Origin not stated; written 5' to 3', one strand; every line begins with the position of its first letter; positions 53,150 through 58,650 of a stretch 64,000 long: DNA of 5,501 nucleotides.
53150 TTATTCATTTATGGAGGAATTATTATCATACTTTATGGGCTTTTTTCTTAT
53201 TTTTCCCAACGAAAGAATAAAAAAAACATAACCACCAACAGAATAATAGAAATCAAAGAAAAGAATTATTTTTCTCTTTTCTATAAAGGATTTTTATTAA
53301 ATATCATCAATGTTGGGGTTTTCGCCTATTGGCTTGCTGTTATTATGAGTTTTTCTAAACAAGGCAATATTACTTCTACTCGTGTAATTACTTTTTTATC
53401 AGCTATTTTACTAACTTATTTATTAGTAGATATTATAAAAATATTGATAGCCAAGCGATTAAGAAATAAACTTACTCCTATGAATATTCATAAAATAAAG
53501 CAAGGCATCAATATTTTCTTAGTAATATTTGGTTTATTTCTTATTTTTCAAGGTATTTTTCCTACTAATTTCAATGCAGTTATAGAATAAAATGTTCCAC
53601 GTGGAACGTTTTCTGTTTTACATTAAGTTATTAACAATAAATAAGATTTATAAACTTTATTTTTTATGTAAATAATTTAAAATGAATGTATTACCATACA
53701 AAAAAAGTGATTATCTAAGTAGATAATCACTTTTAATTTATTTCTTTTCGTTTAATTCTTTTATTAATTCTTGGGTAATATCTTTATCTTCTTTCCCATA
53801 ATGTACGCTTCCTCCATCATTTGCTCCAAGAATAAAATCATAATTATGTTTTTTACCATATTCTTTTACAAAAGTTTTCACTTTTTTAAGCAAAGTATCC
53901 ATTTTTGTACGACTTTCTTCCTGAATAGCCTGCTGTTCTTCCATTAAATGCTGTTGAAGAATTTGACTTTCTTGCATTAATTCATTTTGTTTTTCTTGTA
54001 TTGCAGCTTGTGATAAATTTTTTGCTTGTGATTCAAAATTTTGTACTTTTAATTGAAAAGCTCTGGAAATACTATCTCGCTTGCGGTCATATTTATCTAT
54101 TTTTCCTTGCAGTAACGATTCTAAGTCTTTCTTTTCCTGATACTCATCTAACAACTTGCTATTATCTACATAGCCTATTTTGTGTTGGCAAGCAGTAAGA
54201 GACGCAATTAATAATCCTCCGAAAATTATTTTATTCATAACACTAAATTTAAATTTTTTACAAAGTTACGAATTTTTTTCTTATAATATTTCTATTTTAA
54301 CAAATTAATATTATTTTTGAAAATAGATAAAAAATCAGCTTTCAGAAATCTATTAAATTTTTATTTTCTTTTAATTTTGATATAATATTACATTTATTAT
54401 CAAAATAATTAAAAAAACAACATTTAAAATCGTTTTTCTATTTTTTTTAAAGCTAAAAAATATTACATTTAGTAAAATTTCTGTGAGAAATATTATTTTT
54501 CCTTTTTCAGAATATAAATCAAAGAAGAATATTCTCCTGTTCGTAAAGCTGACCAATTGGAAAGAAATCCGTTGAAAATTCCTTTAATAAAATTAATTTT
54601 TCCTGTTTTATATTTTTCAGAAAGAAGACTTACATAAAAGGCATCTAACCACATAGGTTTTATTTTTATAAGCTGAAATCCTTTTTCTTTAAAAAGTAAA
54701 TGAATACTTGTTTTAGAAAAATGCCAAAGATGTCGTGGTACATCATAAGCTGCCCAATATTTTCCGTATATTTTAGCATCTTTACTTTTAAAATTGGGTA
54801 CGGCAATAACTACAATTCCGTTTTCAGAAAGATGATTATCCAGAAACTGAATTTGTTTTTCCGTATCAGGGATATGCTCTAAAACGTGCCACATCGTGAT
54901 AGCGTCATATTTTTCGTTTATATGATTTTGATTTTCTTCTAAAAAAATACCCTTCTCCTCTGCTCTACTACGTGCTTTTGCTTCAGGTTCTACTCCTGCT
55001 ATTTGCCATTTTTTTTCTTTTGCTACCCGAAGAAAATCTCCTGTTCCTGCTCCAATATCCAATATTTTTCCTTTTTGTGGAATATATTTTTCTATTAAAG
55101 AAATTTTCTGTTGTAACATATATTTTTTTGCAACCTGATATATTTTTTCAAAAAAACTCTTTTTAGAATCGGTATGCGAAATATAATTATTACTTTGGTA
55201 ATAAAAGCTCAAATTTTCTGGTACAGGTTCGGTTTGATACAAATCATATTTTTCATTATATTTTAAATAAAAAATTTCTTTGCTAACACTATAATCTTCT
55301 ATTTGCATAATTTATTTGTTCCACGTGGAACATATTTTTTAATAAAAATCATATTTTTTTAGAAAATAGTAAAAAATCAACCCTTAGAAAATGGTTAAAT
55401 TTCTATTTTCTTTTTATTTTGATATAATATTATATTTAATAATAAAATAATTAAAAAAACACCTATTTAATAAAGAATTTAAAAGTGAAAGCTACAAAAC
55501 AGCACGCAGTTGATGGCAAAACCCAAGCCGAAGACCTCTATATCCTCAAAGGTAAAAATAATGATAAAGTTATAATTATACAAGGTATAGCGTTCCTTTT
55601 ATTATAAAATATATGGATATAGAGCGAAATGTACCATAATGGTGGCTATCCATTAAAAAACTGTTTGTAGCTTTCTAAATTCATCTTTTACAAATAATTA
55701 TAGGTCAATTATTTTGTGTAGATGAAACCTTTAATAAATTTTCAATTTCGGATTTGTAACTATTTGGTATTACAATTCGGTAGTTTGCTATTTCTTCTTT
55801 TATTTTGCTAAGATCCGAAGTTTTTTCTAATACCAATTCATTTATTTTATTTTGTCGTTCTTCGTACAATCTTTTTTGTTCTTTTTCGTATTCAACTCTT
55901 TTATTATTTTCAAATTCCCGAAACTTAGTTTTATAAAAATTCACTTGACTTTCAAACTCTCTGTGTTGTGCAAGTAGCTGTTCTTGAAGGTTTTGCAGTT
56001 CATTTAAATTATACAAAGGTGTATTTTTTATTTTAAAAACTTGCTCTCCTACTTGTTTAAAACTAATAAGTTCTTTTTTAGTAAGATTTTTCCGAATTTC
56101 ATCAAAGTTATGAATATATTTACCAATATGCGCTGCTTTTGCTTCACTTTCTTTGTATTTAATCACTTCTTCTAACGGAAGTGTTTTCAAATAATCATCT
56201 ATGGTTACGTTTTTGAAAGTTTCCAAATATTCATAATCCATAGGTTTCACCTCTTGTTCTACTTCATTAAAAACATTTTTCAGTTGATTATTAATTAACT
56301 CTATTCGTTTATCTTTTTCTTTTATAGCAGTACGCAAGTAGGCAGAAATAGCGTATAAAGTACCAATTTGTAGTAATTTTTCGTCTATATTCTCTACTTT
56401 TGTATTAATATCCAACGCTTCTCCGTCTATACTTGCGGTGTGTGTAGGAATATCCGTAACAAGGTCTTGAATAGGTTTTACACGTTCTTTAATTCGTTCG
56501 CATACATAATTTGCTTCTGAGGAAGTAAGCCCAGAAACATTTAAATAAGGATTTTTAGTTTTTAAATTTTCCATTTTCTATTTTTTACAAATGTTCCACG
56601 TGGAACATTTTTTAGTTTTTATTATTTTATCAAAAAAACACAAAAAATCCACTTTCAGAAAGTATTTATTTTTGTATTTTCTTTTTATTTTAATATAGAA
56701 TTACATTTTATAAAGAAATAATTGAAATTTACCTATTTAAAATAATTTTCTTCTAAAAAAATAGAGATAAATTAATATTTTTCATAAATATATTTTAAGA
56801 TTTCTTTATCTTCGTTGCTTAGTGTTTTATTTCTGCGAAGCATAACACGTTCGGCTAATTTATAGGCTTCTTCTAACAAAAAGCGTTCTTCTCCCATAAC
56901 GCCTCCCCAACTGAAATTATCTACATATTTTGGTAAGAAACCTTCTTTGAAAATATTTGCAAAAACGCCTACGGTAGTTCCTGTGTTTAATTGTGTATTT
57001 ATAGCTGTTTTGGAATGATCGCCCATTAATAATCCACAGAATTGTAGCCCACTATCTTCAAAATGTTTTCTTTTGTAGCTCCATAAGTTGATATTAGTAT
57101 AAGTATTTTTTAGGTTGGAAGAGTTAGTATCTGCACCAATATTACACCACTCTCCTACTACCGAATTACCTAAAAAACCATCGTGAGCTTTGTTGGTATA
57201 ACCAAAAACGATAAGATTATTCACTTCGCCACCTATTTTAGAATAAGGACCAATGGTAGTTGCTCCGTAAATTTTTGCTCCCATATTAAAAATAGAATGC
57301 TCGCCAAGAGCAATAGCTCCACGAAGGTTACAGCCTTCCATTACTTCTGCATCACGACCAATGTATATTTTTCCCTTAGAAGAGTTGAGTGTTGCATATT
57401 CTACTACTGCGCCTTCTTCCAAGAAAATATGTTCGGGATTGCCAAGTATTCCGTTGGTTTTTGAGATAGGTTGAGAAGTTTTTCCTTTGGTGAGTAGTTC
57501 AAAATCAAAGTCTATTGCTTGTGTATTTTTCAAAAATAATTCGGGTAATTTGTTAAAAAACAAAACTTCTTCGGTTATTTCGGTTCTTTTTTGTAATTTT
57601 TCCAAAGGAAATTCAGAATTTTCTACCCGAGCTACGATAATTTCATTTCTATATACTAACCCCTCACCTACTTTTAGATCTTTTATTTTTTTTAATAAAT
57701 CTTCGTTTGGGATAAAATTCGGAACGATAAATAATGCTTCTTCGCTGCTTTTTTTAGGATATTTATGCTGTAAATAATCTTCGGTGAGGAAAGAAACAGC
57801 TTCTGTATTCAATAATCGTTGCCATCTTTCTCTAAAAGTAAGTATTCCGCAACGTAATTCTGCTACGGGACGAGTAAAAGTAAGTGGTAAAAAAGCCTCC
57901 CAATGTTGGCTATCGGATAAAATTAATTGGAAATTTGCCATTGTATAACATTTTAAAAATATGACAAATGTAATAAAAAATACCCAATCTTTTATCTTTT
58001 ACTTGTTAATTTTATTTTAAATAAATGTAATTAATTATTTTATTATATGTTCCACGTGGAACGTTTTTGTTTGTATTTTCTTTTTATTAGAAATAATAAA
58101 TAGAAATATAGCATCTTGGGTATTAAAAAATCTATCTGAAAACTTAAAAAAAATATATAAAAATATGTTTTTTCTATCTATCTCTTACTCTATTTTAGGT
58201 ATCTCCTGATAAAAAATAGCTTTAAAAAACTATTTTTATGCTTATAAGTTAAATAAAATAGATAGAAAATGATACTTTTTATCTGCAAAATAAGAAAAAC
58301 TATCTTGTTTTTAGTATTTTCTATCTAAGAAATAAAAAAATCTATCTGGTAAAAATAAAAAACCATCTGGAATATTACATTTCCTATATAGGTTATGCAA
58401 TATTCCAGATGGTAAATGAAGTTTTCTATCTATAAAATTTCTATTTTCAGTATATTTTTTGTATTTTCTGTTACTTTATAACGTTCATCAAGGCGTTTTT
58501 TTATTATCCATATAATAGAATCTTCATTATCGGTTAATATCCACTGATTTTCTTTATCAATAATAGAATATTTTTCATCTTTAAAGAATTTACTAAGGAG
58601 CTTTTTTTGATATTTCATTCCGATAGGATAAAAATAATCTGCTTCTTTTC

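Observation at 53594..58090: Array of four co-directional genes separated by a modular intergenic repeat built on the perfect palindrome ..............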

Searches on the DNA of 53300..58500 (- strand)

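Call 9: search_rna_families(source=window, start=53300, end=58500, threshold=evalue, max_evalue=5)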
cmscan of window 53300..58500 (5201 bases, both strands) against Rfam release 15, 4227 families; matches with E-value up to 5: 1.
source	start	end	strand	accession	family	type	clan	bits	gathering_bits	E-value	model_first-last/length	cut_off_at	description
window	54802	54852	+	RF01122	sR39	Gene; snRNA; snoRNA; CD-box;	-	15.1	50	2.4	1-56/56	no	Small nucleolar RNA sR39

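Call 70: search_rna_families(source=L126, start=10850, end=11250, threshold=evalue, max_evalue=10)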
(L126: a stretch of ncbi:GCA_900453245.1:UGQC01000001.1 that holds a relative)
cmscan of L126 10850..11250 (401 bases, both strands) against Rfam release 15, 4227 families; matches with E-value up to 10: 2.
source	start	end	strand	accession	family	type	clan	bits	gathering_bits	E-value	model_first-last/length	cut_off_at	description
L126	10882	10931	+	RF00659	mir-365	Gene; miRNA;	-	15.5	62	2.5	19-70/86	no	mir-365 microRNA precursor family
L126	10872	10942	-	RF00801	mir-280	Gene; miRNA;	-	14.8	70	9.7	1-83/83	no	mir-280 microRNA precursor family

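Call 71: search_rna_families(source=L124, start=10840, end=11200, threshold=evalue, max_evalue=10)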
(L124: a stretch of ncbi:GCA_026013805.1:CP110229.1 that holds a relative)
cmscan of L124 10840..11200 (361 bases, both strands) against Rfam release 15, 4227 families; matches with E-value up to 10: 2.
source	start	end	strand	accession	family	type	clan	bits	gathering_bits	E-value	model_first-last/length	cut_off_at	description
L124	10859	10907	-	RF01167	sn2429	Gene; snRNA; snoRNA; CD-box;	-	17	50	0.99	1-77/77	no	Small nucleolar RNA sn2429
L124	11114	11200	-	RF01886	HSR-omega_2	Gene; lncRNA;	-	12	55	5.6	1-87/87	no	Heat shock gene hsromega conserved region 2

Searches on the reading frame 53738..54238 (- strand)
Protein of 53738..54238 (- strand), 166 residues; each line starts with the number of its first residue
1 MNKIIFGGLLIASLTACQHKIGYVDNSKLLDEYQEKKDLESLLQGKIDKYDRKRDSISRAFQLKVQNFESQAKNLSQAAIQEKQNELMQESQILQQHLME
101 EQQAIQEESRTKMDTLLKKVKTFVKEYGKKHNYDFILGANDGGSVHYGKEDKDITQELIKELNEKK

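Call 8: search_protein_families(library=pfam, proteins=[window:53738-54238:-], max_evalue=0.01)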
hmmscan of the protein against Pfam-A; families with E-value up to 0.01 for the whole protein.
window:53738-54238:- (166 aa): 1 family
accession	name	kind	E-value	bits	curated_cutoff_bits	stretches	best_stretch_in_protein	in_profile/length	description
PF03938.19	OmpH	-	7.8e-25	88.2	32.4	1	20-162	1-141/141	Outer membrane protein (OmpH-like)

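Call 53: search_protein_families(library=ncbifam, proteins=[window:53738-54238:-], max_evalue=0.01)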
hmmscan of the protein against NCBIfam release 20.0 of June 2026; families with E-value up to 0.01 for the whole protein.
window:53738-54238:- (166 aa): 1 family
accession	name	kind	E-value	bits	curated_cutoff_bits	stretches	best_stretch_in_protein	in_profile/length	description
NF008047.0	PRK10780.1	equivalog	2.1e-07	31.1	237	1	12-161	16-163/165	molecular chaperone Skp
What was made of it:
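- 53738..54238 (-): OmpH/Skp-like chaperone gene. calls 8, 53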

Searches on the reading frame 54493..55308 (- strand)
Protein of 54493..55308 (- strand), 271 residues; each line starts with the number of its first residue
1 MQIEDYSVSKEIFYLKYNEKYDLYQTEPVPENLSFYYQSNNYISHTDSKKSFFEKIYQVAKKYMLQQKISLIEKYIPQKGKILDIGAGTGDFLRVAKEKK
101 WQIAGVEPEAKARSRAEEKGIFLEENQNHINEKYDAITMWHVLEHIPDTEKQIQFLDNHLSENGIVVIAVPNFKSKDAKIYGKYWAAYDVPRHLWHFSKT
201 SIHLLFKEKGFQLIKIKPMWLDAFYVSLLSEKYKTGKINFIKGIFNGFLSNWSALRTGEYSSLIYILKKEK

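Call 8: search_protein_families(library=pfam, proteins=[window:54493-55308:-], max_evalue=0.01)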
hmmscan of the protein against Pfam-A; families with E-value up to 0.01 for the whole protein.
window:54493-55308:- (271 aa): 8 families
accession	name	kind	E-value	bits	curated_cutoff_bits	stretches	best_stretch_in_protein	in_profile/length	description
PF13489.12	Methyltransf_23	-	5.5e-29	101.4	27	1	64-215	8-163/164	Methyltransferase domain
PF08242.18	Methyltransf_12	-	3.8e-12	47.2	30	1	83-165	1-97/98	Methyltransferase domain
PF08241.18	Methyltransf_11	-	1.1e-08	36.1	21.2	1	83-168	1-95/95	Methyltransferase domain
PF13847.12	Methyltransf_31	-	2.9e-07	30.7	27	1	80-172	5-113/145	Methyltransferase domain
PF13649.12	Methyltransf_25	-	6.2e-07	30.5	27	1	82-164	1-97/97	Methyltransferase domain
PF07021.18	MetW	-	1.2e-06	28.7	21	1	69-176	4-115/193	Methionine biosynthesis protein MetW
PF05219.18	DREV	-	0.00073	19.2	26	1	78-170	94-188/265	DREV methyltransferase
PF01728.25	FtsJ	-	0.0076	16.6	24.1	0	73-123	14-70/181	FtsJ-like methyltransferase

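Call 53: search_protein_families(library=ncbifam, proteins=[window:54493-55308:-], max_evalue=0.01)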
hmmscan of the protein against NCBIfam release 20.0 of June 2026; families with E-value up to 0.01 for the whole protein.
window:54493-55308:- (271 aa): 8 families
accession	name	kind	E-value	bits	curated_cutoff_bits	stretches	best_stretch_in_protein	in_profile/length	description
TIGR01983.1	UbiG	equivalog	9e-09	35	102.95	1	75-182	46-167/228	bifunctional 2-polyprenyl-6-hydroxyphenol methylase/3-demethylubiquinol 3-O-methyltransferase UbiG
TIGR02081.1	metW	equivalog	5.7e-07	29.3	189.5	1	69-177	4-116/194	methionine biosynthesis protein MetW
NF043040.1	corrin_prot_MT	hypoth_equivalog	1.4e-05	24.6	180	1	68-169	31-148/216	corrinoid protein-associated methyltransferase CpaM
NF045667.1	MTase_DVU1556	equivalog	7.3e-05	22.3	155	1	76-169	20-120/213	DVU_1556 family methyltransferase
TIGR04345.1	ovoA_Cterm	equivalog_domain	7.6e-05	22.3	170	0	131-172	132-173/242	putative 4-mercaptohistidine N1-methyltransferase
NF001244.0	PRK00216.1-5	equivalog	0.0021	17.4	216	1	78-188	48-171/236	bifunctional demethylmenaquinone methyltransferase/2-methoxy-6-polyprenyl-1,4-benzoquinol methylase UbiE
TIGR02072.1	BioC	equivalog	0.0027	17.5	184.95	1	69-217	24-177/244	malonyl-ACP O-methyltransferase BioC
TIGR02021.1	BchM-ChlM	equivalog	0.0079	15.6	158.9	0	43-227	20-213/218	magnesium protoporphyrin IX methyltransferase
